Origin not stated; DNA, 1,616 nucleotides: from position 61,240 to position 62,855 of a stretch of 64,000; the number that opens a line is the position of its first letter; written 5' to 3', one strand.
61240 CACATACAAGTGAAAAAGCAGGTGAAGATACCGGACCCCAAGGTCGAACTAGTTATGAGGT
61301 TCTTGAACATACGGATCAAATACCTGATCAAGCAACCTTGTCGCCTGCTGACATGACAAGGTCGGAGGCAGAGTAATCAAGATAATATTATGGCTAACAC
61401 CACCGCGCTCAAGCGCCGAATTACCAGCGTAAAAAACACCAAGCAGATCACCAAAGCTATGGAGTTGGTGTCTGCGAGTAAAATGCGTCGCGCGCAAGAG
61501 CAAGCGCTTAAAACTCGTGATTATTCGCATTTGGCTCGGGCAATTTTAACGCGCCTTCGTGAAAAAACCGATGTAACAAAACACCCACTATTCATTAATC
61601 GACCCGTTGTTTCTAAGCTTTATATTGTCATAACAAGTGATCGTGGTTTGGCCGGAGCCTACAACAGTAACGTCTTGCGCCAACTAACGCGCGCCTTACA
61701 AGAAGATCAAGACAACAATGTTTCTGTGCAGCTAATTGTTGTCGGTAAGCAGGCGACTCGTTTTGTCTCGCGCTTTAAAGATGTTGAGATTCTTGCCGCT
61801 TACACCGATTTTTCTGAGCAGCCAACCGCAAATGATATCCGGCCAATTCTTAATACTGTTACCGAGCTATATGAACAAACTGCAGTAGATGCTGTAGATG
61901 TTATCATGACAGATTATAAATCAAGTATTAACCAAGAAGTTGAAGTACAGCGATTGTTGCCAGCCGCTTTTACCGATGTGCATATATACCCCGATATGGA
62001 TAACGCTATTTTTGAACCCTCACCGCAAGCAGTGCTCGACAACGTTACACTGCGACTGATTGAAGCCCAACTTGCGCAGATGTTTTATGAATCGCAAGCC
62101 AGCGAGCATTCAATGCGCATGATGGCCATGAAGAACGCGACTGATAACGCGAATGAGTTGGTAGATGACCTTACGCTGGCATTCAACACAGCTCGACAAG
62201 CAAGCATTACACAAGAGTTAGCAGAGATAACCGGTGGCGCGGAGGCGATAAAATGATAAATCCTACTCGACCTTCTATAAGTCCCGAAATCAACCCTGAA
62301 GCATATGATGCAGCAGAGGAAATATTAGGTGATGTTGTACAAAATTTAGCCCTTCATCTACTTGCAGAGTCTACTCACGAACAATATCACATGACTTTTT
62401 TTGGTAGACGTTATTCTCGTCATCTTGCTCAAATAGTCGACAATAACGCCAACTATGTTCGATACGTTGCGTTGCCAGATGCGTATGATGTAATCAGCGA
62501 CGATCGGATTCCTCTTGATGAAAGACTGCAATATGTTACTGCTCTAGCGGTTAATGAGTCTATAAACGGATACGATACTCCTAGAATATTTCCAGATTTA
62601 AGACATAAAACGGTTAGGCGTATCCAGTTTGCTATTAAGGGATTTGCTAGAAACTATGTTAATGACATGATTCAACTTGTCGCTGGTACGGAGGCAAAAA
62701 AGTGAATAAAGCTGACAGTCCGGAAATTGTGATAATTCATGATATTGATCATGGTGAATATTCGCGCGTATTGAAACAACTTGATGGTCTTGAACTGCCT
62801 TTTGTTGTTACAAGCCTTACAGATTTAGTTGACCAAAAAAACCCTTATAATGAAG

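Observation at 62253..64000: Block of at least five translationally coupled unknown ORFs occupies the position where atpD/atpC are expected after atpG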

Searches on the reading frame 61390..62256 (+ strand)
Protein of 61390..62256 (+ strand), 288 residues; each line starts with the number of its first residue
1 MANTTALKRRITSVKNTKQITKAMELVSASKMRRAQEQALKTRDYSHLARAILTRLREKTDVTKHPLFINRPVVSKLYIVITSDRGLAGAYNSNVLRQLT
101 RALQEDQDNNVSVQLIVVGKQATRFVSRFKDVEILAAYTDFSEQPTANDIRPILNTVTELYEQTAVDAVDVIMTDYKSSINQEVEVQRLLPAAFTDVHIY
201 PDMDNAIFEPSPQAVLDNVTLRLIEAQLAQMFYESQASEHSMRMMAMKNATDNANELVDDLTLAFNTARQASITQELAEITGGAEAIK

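Call 5: search_protein_families(library=pfam, proteins=[window:61390-62256:+], max_evalue=1)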
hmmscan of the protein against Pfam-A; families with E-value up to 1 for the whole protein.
window:61390-62256:+ (288 aa): 1 family
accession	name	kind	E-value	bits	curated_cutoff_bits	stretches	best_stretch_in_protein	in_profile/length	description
PF00231.24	ATP-synt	-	1.2e-89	301.3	39.9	1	4-287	2-285/285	ATP synthase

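Call 13: find_related_loci(query=window:61390-62256:+, collection=genome_contigs, flank=10000)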
Query window:61390-62256:+ (288 aa) in genome_contigs; peptide patterns used: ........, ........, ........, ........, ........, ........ (x = any residue, [..] = any of these).
600 stretches matched a pattern (row limit reached: there are more); 585 encode a relative of the query (tblastn E <= 1e-3); the best 80 are kept; 80 distinct loci.
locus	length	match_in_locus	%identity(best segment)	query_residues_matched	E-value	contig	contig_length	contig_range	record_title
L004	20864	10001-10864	84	1-288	6e-165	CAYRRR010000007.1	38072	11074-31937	MAG TPA_asm: uncultured Candidatus Saccharibacteria bacterium isolate SRP144015_co1_65 genome assembly, contig: NODE_566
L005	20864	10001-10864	76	1-288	3e-145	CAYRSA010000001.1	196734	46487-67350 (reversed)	MAG TPA_asm: uncultured Candidatus Saccharibacteria bacterium isolate SRP173033_co1_291 genome assembly, contig: NODE_58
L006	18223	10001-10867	74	1-288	4e-139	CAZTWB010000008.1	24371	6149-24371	MAG TPA_asm: uncultured Candidatus Saccharibacteria bacterium isolate SRP257259_co1_179 genome assembly, contig: NODE_23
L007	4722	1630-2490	72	1-287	5e-139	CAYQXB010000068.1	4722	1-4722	MAG TPA_asm: uncultured Candidatus Saccharibacteria bacterium isolate SRP344714_co2_174 genome assembly, contig: NODE_46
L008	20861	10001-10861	70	1-287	6e-134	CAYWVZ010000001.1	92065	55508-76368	MAG TPA_asm: uncultured Candidatus Saccharibacteria bacterium isolate SRP344714_co2_350 genome assembly, contig: NODE_49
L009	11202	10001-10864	69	1-288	2e-133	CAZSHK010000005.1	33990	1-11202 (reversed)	MAG TPA_asm: uncultured Candidatus Saccharibacteria bacterium isolate SRP200132_co1_696 genome assembly, contig: NODE_21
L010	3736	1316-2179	69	1-288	2e-136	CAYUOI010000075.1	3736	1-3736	MAG TPA_asm: uncultured Candidatus Saccharibacteria bacterium isolate SRP200132_co1_569 genome assembly, contig: NODE_51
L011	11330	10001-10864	69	1-288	1e-132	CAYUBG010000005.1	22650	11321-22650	MAG TPA_asm: uncultured Candidatus Saccharibacteria bacterium isolate SRP170004_co1_3 genome assembly, contig: NODE_3441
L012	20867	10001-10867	70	1-288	1e-130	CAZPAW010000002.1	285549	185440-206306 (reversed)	MAG TPA_asm: uncultured Candidatus Saccharibacteria bacterium isolate SRP300315_co1_57 genome assembly, contig: NODE_8_l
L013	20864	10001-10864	67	1-288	2e-130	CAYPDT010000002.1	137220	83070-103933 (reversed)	MAG TPA_asm: uncultured Candidatus Saccharibacteria bacterium isolate SRP170004_co1_264 genome assembly, contig: NODE_11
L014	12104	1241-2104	67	1-288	2e-129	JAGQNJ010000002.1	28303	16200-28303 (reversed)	MAG: Candidatus Saccharibacteria bacterium isolate HKST-UBA65 NODE_2_length_28303_cov_3.441756, whole genome shotgun seq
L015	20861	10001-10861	69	1-286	4e-129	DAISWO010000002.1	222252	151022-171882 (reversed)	MAG TPA_asm: Candidatus Saccharibacteria bacterium isolate CTOTU2455 NODE_14_length_222252_cov_5.853643, whole genome sh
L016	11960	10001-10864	68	1-288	3e-129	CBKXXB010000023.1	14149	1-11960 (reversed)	MAG TPA_asm: uncultured bacterium isolate SRR29175778_binner123_Refined_11 genome assembly, contig: ERZ27337285.341, who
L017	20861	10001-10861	68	1-287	7e-128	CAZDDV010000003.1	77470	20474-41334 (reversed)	MAG TPA_asm: uncultured Candidatus Saccharibacteria bacterium isolate SRP128246_co1_521 genome assembly, contig: NODE_26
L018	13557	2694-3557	67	1-288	5e-128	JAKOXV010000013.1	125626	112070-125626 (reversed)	MAG: bacterium isolate JPNG_metabat.9 k201_240099, whole genome shotgun sequence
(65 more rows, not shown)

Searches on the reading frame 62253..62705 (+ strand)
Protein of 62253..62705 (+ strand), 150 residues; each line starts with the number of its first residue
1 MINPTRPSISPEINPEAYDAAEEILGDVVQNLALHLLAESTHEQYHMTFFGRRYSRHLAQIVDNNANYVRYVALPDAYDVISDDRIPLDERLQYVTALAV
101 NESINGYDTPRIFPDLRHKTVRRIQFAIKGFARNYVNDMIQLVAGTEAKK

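Call 5: search_protein_families(library=pfam, proteins=[window:62253-62705:+], max_evalue=1)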
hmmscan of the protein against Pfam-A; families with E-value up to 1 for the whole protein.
window:62253-62705:+ (150 aa): 0 families

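Call 6: search_protein_families(library=phrogs, proteins=[window:62253-62705:+], max_evalue=1)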
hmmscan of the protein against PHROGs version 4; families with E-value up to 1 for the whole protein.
window:62253-62705:+ (150 aa): 1 family
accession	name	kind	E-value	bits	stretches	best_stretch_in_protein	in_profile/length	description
phrog_20417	-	unknown function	0.35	12.1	1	24-69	68-110/136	-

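Call 7: find_encoding_contigs(protein=window:62253-62705:+, flank=10000, max_places=10)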
Protein window:62253-62705:+ (150 aa): 2 contigs read that carry it; 2 places shown.
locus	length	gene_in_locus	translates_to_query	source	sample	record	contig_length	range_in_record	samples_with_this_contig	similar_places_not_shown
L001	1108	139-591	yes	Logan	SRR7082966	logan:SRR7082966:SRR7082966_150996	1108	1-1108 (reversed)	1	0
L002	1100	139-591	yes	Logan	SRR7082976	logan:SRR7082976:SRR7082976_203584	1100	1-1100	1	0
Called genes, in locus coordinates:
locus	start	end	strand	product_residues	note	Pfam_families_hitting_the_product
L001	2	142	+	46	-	?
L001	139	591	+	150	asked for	-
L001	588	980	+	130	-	-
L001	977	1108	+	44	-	?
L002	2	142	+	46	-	?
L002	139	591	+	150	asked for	-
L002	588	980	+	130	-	-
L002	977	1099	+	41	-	?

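Call 18: search_protein_families(library=ncbifam, proteins=[window:62253-62705:+], max_evalue=1)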
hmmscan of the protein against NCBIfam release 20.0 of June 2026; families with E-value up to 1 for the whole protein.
window:62253-62705:+ (150 aa): 0 families

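Call 19: search_protein_families(library=padloc, proteins=[window:62253-62705:+], max_evalue=1)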
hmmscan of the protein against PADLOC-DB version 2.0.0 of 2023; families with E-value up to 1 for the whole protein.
window:62253-62705:+ (150 aa): 0 families

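Call 26: find_related_loci(query=window:62253-62705:+, collection=viral_contigs, flank=5000)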
Query window:62253-62705:+ (150 aa) in viral_contigs; peptide patterns used: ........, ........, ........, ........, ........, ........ (x = any residue, [..] = any of these).
4 stretches matched a pattern, but none encodes a relative of the query by tblastn (E <= 1e-3).

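Call 78: predict_structure(protein=window:62253-62705:+)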
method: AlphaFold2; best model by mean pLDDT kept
length: 150 residues; sequences in the alignment: 1
mean_pLDDT: 40.3   pTM: 0.26
mean pLDDT of the five models: 40.3, 39.7, 38.6, 38.5, 37.4
residues with pLDDT >= 90: 0; 70-90: 2; 50-70: 11; < 50: 137
segments of 3 or more residues with pLDDT < 50: 1-78, 88-91, 100-143, 145-150
pLDDT, mean of each block of 10 residues (from residue 1): 37 39 40 35 30 37 36 43 56 49 37 33 42 43 44
secondary structure, 60 per line:
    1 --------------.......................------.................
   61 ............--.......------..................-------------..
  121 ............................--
elements in order: H15-37 H44-72 H75-81 H88-105 H119-148
